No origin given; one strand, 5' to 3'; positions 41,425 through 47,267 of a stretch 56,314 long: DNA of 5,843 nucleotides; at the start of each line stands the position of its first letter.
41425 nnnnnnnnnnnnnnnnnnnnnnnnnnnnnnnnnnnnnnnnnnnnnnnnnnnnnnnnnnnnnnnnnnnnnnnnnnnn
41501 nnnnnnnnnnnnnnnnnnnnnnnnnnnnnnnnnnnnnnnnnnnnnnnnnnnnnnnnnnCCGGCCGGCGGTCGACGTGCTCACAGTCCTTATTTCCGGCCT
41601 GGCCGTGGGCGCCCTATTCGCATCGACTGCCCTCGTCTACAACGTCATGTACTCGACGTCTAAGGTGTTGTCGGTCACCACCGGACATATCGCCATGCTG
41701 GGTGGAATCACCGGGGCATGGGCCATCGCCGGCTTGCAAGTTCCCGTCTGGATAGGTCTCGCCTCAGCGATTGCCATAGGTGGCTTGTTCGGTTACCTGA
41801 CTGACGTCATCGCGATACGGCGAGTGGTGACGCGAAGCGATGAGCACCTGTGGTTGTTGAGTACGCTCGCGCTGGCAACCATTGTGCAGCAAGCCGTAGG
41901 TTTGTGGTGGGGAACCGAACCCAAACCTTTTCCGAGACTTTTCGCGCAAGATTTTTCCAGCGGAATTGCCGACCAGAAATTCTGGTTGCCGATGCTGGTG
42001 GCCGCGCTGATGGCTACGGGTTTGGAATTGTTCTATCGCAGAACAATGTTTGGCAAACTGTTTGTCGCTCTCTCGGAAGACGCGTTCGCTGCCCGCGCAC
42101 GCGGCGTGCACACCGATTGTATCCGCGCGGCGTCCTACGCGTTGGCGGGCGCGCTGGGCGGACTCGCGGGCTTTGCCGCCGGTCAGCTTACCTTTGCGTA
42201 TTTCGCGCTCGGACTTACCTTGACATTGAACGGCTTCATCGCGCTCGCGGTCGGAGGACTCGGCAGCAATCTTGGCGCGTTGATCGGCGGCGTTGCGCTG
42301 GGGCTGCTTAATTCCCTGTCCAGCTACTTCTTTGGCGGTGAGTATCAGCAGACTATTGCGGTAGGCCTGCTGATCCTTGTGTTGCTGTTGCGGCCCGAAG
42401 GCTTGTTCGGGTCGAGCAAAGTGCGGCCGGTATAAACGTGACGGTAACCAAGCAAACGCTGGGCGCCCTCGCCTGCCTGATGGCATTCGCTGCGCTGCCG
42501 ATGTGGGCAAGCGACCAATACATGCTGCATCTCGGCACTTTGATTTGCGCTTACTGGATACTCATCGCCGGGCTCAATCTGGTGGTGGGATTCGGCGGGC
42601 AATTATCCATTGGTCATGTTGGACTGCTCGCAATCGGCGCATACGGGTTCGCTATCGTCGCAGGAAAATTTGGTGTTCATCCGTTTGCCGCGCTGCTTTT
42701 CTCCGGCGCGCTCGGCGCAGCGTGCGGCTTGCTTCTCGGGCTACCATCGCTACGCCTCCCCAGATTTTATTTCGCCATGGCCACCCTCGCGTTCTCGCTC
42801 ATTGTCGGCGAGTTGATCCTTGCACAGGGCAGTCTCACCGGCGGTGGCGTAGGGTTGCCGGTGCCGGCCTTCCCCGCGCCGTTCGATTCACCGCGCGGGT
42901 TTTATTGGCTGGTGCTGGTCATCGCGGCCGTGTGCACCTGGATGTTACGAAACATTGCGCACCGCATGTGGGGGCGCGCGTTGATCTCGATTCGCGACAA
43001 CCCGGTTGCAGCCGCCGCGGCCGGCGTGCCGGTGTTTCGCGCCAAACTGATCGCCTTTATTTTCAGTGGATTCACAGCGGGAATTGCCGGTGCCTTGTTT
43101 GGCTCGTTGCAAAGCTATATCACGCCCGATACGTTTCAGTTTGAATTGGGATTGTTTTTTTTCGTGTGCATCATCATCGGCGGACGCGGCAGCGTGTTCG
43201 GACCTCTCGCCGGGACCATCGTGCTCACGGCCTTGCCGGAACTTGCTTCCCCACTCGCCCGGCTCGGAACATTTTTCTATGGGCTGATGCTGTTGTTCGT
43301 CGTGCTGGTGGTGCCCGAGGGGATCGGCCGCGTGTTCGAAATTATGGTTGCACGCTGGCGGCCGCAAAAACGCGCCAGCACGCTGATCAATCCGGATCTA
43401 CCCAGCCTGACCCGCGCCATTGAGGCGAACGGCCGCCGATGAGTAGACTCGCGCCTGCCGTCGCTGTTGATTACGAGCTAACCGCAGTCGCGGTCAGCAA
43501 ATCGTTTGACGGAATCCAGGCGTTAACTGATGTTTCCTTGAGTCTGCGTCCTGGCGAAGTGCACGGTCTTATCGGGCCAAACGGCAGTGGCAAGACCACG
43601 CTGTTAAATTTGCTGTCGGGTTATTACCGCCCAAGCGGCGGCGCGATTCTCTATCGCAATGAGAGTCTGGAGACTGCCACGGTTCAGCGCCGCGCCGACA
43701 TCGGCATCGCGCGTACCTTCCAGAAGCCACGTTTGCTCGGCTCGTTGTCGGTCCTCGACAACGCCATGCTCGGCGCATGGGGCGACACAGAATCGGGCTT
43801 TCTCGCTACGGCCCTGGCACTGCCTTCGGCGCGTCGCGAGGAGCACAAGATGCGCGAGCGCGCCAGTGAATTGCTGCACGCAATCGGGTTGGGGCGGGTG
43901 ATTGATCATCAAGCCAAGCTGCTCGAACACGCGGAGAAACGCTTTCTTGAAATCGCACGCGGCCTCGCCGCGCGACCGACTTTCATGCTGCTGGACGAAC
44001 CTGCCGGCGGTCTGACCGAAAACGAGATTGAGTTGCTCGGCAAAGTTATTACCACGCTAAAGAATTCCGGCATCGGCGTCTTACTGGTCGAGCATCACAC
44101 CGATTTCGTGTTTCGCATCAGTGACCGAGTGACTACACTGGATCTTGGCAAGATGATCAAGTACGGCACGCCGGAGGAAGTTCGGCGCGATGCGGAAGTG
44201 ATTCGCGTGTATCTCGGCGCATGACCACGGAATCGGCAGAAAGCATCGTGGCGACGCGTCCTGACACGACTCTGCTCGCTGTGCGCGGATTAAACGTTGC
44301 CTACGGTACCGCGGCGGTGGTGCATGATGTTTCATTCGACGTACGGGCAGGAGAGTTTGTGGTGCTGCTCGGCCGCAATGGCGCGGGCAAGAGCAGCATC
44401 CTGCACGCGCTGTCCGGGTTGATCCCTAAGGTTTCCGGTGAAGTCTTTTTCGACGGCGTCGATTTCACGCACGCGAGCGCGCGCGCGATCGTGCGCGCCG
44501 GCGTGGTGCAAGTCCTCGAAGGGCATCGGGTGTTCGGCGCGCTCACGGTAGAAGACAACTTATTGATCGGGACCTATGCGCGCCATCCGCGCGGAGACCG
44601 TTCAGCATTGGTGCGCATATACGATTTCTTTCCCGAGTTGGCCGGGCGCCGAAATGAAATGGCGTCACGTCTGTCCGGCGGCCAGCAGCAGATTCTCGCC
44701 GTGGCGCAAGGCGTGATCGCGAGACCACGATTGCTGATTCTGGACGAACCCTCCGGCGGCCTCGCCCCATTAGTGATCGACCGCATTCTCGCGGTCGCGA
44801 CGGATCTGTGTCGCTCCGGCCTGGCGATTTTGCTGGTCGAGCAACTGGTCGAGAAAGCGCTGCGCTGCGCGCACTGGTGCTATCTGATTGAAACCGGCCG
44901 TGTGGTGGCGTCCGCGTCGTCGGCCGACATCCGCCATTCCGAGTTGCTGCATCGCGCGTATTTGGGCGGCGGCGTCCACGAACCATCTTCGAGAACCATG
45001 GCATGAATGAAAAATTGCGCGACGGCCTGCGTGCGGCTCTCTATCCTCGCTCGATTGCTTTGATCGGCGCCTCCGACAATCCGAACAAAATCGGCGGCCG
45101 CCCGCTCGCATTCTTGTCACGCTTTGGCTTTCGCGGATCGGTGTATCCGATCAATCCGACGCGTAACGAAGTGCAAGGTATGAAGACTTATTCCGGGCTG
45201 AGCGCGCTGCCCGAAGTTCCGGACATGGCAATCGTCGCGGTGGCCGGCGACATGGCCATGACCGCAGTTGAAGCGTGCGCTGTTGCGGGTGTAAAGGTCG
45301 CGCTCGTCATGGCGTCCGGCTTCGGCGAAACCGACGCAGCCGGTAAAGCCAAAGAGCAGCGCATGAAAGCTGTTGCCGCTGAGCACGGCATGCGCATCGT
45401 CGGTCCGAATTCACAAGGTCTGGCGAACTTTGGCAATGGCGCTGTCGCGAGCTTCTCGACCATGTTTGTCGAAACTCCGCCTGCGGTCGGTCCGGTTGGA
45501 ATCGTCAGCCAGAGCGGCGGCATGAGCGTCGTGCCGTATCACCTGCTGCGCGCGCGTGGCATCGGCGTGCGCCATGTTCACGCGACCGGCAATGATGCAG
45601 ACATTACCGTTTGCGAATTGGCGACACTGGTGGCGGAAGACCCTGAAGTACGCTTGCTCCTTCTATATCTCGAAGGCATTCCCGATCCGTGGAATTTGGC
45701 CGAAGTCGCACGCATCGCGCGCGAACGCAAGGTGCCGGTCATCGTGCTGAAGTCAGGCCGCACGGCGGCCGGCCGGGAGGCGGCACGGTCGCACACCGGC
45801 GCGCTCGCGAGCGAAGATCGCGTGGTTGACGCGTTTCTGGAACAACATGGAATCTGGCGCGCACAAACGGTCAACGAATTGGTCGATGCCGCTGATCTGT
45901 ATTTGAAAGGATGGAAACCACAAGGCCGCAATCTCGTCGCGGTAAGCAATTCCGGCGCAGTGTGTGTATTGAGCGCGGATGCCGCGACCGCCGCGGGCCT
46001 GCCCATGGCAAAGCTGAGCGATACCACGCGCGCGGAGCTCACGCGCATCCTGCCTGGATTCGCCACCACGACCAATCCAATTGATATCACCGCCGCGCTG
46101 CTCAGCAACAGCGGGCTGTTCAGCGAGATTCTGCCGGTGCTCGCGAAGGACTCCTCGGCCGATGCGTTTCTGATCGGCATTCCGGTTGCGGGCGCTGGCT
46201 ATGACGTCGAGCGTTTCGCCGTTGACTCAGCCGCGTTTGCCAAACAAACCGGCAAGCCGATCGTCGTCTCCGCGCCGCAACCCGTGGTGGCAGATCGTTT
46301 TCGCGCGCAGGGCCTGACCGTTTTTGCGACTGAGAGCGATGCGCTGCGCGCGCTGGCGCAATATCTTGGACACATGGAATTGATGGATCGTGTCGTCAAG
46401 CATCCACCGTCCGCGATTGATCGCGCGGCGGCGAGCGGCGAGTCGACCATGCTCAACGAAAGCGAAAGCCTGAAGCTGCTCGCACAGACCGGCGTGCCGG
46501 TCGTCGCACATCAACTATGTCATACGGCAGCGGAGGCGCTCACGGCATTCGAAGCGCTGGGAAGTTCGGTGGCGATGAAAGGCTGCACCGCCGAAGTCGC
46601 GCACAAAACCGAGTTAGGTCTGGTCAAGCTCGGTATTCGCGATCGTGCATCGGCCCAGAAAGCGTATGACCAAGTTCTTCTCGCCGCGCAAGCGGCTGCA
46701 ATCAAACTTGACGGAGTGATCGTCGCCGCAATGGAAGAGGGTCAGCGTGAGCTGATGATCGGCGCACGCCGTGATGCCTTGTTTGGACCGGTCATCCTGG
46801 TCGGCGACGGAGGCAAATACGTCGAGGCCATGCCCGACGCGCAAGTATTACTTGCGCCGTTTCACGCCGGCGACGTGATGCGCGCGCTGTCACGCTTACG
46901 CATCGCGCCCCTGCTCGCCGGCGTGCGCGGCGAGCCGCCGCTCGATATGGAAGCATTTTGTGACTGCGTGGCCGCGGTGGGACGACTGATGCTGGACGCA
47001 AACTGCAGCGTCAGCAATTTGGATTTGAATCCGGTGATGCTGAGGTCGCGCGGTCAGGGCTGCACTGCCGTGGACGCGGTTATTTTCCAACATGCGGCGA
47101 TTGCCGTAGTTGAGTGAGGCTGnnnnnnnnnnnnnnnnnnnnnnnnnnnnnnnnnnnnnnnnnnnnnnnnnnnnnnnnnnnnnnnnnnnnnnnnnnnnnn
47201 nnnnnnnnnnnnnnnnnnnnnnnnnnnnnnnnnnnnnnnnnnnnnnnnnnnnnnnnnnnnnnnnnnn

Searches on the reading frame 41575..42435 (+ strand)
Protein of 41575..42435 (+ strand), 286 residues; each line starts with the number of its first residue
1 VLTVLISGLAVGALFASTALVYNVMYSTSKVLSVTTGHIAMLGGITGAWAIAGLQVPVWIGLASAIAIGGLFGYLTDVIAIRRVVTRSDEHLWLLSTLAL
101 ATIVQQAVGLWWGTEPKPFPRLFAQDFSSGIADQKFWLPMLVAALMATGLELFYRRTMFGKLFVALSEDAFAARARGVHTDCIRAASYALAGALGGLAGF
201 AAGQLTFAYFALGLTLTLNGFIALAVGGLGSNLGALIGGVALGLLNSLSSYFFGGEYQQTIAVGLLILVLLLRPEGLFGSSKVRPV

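Call 7: search_protein_families(library=pfam, proteins=[window:41575-42435:+], max_evalue=0.00001)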
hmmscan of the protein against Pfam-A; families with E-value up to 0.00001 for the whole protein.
window:41575-42435:+ (286 aa): 1 family
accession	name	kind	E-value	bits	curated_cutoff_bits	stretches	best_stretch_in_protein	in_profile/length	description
PF02653.21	BPD_transp_2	-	2.2e-25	89.7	26.8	1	5-270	2-269/269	Branched-chain amino acid transport system / permease component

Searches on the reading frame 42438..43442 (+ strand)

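Call 7: search_protein_families(library=pfam, proteins=[window:42438-43442:+], max_evalue=0.00001)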
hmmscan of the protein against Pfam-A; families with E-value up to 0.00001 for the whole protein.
window:42438-43442:+ (334 aa): 1 family
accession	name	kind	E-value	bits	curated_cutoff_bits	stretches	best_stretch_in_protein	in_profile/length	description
PF02653.21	BPD_transp_2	-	8e-39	133.8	26.8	1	34-289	7-269/269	Branched-chain amino acid transport system / permease component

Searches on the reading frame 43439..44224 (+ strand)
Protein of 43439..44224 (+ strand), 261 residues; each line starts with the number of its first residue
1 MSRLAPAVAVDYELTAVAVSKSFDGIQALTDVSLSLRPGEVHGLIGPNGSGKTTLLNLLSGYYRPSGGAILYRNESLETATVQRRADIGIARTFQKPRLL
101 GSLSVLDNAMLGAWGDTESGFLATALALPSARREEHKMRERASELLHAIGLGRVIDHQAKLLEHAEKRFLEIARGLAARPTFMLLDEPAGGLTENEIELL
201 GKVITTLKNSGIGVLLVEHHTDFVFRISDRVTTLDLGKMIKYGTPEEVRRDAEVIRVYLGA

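Call 4: search_protein_families(library=pfam, proteins=[window:43439-44224:+], max_evalue=0.01)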
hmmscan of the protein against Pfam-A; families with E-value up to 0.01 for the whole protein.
window:43439-44224:+ (261 aa): 7 families
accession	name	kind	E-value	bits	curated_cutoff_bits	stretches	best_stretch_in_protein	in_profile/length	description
PF00005.33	ABC_tran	-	2.4e-27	96.6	25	1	29-189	1-136/137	ABC transporter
PF12399.14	BCA_ABC_TP_C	-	3e-07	30.3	25.5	1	243-261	6-24/27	Branched-chain amino acid ATP-binding cassette transporter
PF13304.12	AAA_21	-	0.00011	22.9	27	1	42-60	2-20/304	AAA domain, putative AbiEii toxin, Type IV TA system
PF13604.12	AAA_30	-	0.0016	18.7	27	1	40-89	19-67/191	AAA domain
PF13191.12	AAA_16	-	0.0019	19.2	32.6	1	44-186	29-139/167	AAA ATPase domain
PF13555.12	AAA_29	-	0.007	16.5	27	0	35-56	18-39/61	P-loop containing region of AAA domain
PF13476.12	AAA_23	-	0.0086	17.2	27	0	43-59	23-39/201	AAA domain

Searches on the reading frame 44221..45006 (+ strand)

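Call 4: search_protein_families(library=pfam, proteins=[window:44221-45006:+], max_evalue=0.01)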
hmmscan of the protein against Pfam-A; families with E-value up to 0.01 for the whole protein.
window:44221-45006:+ (261 aa): 10 families
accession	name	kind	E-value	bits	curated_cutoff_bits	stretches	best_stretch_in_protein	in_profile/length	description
PF00005.33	ABC_tran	-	8.8e-27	94.8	25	1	35-178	2-136/137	ABC transporter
PF13304.12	AAA_21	-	8.3e-08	33.1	27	1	46-67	1-22/304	AAA domain, putative AbiEii toxin, Type IV TA system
PF20703.3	nSTAND1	-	0.00017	21.8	27.1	1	28-77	17-60/379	Novel STAND NTPase 1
PF13555.12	AAA_29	-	0.00053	20.1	27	1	35-67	15-45/61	P-loop containing region of AAA domain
PF02463.25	SMC_N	-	0.00083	19.3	40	0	45-65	25-45/220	RecF/RecN/SMC N terminal domain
PF13514.12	AAA_27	-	0.00088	19.4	22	1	35-68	17-50/206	AAA domain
PF11398.14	DUF2813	-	0.0016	18.3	21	1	45-89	23-67/372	Protein of unknown function (DUF2813)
PF11517.13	Nab2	-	0.0021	18.7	25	1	39-90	26-78/101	Nuclear abundant poly(A) RNA-bind protein 2 (Nab2)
PF13476.12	AAA_23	-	0.0048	18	27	1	37-65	13-40/201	AAA domain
PF13191.12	AAA_16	-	0.008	17.1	32.6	0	41-175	19-139/167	AAA ATPase domain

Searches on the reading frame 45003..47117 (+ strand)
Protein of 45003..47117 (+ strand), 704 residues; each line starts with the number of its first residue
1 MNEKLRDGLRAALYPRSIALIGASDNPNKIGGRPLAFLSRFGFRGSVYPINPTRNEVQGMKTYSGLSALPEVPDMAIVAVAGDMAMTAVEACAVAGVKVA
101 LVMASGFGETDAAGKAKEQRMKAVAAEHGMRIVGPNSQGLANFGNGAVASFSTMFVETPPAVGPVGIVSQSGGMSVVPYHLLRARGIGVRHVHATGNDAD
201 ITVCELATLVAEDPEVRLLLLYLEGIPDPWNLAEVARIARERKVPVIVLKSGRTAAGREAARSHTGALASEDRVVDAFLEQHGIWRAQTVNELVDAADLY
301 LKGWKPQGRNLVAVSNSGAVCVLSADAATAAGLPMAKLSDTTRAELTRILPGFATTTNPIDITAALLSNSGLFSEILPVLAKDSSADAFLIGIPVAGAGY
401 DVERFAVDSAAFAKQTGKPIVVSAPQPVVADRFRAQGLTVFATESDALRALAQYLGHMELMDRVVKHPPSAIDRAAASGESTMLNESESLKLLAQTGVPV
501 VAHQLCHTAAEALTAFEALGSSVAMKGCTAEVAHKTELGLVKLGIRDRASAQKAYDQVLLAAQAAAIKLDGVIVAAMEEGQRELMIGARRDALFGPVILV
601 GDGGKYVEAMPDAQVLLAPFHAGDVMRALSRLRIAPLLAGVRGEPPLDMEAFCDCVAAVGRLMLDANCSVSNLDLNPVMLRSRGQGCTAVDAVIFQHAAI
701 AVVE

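Call 4: search_protein_families(library=pfam, proteins=[window:45003-47117:+], max_evalue=0.01)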
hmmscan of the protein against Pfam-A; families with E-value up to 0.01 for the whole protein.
window:45003-47117:+ (704 aa): 6 families
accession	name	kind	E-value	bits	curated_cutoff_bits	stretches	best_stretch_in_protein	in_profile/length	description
PF13549.11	ATP-grasp_5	-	4.1e-56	190.3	27.6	1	477-694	3-219/221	ATP-grasp domain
PF13607.11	Succ_CoA_lig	-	2.9e-42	144.1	27.4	1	163-299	2-137/138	Succinyl-CoA ligase like flavodoxin domain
PF13380.12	CoA_binding_2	-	2.3e-21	76.8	22.8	1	16-140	1-113/116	CoA binding domain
PF02629.25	CoA_binding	-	2.4e-07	31.9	22.3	1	16-106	4-97/97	CoA binding domain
PF19045.5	Ligase_CoA_2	-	0.0006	20.3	23.7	1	312-365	2-55/162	Ligase-CoA domain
PF01949.23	Endo_dU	-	0.0078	16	32.7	0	182-253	33-102/182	Endonuclease dU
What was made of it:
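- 45003..47117 (+): ADP-forming acyl-CoA synthetase, 704 aa, alpha and beta domains fused; convergent with the operon, stop codons 5 nt apart. Pfam CoA_binding_2, Succ_CoA_lig and ATP-grasp_5 (call 4).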

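Call 8: search_protein_families(library=ncbifam, proteins=[window:45003-47117:+], max_evalue=0.00001)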
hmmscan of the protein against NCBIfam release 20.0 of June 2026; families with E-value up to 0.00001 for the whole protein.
window:45003-47117:+ (704 aa): 6 families
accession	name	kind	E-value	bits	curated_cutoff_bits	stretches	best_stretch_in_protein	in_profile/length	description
NF045493.1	HydDutCoALig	equivalog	9.9e-111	371.4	1300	1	13-694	7-696/698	4-hydroxybutyrate--CoA ligase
NF045494.1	AcCoALig_Archglob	equivalog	1.3e-105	354.3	1200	2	9-453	218-658/665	acetate--CoA ligase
TIGR02717.1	AcCoA-syn-alpha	equivalog_domain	4.1e-103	345.4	567.15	1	11-453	3-442/447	acetate--CoA ligase alpha subunit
NF045492.1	HydPropCoALig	equivalog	3e-90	303.5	1300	2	13-370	252-608/700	3-hydroxypropionate--CoA ligase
NF004230.0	PRK05678.1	equivalog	2.3e-08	33.6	336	1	74-292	67-279/291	succinate--CoA ligase subunit alpha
TIGR01019.1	sucCoAalpha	subfamily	8e-07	28.7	353.2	1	76-272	67-253/286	succinate--CoA ligase subunit alpha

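Call 85: search_solved_structures(query=window:45003-47117:+, max_evalue=1e-10)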
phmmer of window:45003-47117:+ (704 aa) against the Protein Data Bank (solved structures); distinct sequences matched with E-value up to 1e-10: 10.
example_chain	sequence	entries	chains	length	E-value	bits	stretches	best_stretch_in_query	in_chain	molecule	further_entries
8wzu_A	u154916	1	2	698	3.2e-97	329.8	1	13-692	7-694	4-hydroxybutyrate--CoA ligase [ADP-forming]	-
9y43_A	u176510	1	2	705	3.5e-77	263.5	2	13-365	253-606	3-hydroxypropionate--CoA ligase [ADP-forming]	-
7cm9_A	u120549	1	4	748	7e-65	222.9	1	16-692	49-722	DMSP lyase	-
2csu_A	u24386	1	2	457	4e-59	203.9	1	14-392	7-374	457aa long hypothetical protein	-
4xyl_A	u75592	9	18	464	9.7e-59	202.6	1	11-423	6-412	alpha subunit of Acyl-CoA synthetase (NDP forming) | Acyl-CoA synthetase (NDP forming) | alpha subunit of acetyl-CoA synthetase (NDP forming)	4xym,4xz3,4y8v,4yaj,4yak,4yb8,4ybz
9it0_A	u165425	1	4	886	4.3e-56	193.9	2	7-391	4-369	Protein acetyltransferase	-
9isq_A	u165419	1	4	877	1.2e-55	192.4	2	8-391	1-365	Protein acetyltransferase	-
1wr2_A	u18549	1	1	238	6.2e-31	110.7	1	473-694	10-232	hypothetical protein PH1789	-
4xyl_B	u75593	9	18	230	2.8e-27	98.7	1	475-694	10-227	beta subunit of Acyl-CoA synthetase (NDP forming) | Uncharacterized protein | beta subunit of acetyl-CoA synthetase (NDP forming)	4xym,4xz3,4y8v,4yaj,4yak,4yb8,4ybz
9isb_A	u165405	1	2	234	5.3e-13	51.5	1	474-693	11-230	Protein acetyltransferase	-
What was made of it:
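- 45003..47117 (+): Best PDB match is the ADP-forming 4-hydroxybutyrate-CoA ligase 8wzu (E 3e-97) (call 85).
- On ADP-forming (NDP-forming) acyl-CoA synthetases: Full-length match to 8wzu (call 85).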
